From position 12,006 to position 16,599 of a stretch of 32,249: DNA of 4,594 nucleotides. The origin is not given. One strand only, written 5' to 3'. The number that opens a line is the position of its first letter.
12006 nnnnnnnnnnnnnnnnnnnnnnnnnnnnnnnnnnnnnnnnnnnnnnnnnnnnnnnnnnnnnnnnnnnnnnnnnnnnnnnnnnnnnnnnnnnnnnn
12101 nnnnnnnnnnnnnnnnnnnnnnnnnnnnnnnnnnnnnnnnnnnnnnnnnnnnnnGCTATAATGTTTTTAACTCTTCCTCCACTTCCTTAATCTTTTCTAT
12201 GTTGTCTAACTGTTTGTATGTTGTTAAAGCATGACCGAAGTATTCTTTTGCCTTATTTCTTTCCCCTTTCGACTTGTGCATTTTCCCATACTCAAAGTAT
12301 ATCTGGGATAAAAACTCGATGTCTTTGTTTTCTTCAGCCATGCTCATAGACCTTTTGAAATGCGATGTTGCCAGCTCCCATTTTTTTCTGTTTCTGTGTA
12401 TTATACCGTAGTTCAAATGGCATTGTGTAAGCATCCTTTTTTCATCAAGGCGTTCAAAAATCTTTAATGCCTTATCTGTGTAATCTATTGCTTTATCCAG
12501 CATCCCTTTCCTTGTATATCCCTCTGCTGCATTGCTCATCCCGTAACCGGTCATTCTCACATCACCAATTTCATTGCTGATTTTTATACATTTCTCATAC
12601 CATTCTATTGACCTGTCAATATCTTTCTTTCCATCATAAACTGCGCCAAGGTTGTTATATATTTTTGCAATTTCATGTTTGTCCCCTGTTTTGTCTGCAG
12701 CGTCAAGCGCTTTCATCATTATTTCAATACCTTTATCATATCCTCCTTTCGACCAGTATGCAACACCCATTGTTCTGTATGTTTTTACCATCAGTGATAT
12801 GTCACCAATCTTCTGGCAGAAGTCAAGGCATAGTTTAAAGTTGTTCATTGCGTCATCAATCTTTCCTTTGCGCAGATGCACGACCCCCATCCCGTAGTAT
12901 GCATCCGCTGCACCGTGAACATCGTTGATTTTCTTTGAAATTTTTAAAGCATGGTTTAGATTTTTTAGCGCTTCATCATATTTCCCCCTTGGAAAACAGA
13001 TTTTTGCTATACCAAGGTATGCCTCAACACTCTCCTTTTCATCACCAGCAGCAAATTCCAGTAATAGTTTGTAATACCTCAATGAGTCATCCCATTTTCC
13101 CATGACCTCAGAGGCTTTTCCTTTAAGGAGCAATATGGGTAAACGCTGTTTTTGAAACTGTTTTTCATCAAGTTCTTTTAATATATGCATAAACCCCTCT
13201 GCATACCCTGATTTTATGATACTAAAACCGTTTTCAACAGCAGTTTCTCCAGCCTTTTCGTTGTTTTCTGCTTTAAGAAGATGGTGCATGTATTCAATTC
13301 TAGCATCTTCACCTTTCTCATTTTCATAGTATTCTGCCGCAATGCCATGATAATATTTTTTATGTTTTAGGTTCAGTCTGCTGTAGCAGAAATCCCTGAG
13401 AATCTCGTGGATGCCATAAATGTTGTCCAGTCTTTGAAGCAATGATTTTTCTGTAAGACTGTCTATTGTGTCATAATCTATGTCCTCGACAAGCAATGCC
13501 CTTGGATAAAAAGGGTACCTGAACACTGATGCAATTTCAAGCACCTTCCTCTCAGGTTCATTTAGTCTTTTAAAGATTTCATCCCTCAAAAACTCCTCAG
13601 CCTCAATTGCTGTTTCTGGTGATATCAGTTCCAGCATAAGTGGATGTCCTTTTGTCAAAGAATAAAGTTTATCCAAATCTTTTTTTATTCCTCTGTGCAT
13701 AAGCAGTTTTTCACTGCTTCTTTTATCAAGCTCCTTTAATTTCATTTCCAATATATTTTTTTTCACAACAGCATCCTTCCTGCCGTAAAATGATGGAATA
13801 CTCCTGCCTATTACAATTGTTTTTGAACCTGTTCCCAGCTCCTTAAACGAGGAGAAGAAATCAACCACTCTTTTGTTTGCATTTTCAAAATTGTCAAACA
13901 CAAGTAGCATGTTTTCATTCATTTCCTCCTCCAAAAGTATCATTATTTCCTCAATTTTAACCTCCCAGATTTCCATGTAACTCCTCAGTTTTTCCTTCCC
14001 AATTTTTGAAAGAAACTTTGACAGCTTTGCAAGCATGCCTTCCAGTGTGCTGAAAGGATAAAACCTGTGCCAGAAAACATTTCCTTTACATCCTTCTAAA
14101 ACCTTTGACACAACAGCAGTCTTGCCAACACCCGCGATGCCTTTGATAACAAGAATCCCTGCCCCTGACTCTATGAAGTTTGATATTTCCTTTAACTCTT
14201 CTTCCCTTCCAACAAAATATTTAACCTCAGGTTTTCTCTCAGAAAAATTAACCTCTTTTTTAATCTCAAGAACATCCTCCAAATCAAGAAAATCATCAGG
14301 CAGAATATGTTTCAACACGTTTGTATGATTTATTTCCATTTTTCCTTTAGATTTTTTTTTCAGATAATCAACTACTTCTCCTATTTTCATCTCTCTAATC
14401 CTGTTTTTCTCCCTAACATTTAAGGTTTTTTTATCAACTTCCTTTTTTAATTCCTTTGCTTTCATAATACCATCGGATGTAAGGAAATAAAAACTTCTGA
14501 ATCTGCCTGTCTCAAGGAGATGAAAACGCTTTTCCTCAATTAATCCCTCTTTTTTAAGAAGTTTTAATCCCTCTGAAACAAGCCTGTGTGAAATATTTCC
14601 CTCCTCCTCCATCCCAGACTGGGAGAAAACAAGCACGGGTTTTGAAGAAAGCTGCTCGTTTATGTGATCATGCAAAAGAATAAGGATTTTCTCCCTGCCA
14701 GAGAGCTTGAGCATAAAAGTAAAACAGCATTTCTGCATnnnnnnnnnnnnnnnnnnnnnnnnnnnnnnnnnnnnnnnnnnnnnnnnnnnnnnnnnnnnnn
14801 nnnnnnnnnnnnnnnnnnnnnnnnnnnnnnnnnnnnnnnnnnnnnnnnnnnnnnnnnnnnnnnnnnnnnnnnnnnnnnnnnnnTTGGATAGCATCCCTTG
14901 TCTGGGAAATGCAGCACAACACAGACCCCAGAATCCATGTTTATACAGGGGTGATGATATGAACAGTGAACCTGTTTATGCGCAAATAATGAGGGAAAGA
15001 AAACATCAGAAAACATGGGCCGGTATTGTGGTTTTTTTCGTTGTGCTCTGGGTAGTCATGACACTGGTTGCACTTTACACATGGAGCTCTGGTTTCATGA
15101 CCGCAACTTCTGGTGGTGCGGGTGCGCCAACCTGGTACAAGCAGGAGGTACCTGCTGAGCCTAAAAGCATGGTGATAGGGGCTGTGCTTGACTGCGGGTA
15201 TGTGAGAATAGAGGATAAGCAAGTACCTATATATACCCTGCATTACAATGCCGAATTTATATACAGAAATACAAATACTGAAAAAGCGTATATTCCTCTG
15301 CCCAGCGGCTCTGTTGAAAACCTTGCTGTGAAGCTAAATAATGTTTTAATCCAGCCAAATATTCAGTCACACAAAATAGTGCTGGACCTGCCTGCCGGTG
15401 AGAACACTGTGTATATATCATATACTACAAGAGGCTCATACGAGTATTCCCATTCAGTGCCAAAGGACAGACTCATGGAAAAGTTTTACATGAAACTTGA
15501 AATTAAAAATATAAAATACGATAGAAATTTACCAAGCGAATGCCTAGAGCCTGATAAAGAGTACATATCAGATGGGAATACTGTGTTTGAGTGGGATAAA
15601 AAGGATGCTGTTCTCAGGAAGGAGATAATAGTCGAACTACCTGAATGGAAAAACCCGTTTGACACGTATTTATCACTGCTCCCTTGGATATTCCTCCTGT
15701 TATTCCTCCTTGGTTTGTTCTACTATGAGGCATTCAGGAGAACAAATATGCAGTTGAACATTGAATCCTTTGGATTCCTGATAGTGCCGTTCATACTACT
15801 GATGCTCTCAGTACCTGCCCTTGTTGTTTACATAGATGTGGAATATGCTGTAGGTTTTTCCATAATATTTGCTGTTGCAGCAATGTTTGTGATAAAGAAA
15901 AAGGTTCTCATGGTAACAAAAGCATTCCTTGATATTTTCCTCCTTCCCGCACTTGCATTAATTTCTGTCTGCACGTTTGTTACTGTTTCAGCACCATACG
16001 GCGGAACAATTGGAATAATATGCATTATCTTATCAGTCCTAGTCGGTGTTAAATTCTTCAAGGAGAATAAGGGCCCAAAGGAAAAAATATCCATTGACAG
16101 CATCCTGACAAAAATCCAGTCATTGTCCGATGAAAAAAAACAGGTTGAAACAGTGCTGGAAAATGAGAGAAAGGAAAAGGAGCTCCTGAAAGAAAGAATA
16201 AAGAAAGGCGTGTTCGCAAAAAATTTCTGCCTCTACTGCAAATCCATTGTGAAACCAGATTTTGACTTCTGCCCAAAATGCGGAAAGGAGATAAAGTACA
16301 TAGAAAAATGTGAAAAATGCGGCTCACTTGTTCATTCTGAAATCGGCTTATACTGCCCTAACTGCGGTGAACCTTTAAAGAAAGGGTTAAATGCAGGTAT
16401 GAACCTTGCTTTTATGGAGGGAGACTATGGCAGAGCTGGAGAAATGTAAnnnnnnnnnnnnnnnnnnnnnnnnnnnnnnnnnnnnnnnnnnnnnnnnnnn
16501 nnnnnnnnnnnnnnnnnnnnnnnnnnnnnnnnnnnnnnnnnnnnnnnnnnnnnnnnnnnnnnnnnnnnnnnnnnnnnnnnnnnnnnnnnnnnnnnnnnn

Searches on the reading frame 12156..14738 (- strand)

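Call 40: search_protein_families(library=pfam, proteins=[window:12156-14738:-], max_evalue=0.00001)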
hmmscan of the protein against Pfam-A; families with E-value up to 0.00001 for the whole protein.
window:12156-14738:- (860 aa): 13 families
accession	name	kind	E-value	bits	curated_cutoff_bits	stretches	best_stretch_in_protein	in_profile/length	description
PF13424.12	TPR_12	-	1.1e-37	128.5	30.1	3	572-642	4-76/77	Tetratricopeptide repeat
PF07719.23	TPR_2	-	1.2e-24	84.8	27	0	691-721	1-31/34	Tetratricopeptide repeat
PF13181.12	TPR_8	-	2.8e-20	71.1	25.7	1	691-722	1-32/34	Tetratricopeptide repeat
PF00515.34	TPR_1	-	1.2e-18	66.5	27.8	0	691-720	1-30/34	Tetratricopeptide repeat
PF13374.12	TPR_10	-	4.4e-14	52.4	27.5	0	691-723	2-34/42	Tetratricopeptide repeat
PF14938.12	SNAP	-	2.6e-12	47.3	25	1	671-805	55-189/282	Soluble NSF attachment protein, SNAP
PF17874.7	TPR_MalT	-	1.9e-10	41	45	1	662-843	12-193/336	MalT-like TPR region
PF01637.24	ATPase_2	-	3.3e-08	34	33.2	1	175-370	1-223/225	ATPase domain predominantly from Archaea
PF13176.12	TPR_7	-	4.3e-08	33.1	27.9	0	735-758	3-26/36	Tetratricopeptide repeat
PF13428.12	TPR_14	-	5.9e-08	33.1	23.5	0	571-601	1-31/44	Tetratricopeptide repeat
PF13414.12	TPR_11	-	2.5e-07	30.7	26.8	0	579-625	2-42/42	TPR repeat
PF13191.12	AAA_16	-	2.8e-07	31.6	32.6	1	175-267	2-103/167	AAA ATPase domain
PF13432.12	TPR_16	-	1.5e-06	29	32.7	0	543-594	7-54/65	Tetratricopeptide repeat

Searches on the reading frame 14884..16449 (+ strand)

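Call 40: search_protein_families(library=pfam, proteins=[window:14884-16449:+], max_evalue=0.00001)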
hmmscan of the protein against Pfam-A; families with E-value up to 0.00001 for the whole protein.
window:14884-16449:+ (521 aa): 3 families
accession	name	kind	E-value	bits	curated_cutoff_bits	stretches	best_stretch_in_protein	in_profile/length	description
PF12773.13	DZR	-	3.8e-08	33.8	27.3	1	449-495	1-45/45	Double zinc ribbon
PF17032.10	Zn_ribbon_15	-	1.3e-06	29.6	28.9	0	439-467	51-73/73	zinc-ribbon family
PF13248.11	Zn_ribbon_3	-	1.5e-06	27.9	27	0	449-470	5-26/26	zinc-ribbon domain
